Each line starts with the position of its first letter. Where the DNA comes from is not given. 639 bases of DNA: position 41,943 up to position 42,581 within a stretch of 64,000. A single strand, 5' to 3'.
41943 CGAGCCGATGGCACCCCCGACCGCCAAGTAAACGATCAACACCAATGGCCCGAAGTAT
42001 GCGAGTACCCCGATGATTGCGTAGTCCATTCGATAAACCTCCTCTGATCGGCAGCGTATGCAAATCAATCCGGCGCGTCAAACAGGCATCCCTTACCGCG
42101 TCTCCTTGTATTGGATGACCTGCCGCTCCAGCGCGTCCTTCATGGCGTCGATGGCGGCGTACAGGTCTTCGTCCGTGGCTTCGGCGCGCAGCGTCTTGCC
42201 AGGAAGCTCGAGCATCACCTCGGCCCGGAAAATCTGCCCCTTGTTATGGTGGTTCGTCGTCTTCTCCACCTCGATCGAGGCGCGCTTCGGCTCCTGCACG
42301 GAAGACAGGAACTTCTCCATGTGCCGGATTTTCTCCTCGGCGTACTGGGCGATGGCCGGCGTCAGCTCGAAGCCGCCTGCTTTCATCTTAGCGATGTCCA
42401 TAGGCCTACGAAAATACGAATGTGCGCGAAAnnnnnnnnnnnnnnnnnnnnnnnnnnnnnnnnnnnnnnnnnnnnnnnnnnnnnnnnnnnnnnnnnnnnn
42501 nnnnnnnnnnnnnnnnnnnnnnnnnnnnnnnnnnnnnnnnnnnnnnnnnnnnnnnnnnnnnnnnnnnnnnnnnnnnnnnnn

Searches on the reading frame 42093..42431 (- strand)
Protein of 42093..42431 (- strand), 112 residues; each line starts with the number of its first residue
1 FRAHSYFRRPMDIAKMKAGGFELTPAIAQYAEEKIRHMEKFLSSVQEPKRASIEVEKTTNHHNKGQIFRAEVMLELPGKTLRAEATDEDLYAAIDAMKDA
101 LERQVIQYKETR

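Call 10: search_protein_families(library=pfam, proteins=[window:42093-42431:-], max_evalue=0.001)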
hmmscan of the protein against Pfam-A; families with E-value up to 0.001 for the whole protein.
window:42093-42431:- (112 aa): 1 family
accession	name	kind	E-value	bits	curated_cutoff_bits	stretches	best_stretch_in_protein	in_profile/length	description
PF02482.25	Ribosomal_S30AE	-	4.2e-19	69.5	23.7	1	19-111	6-86/88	Sigma 54 modulation protein / S30EA ribosomal protein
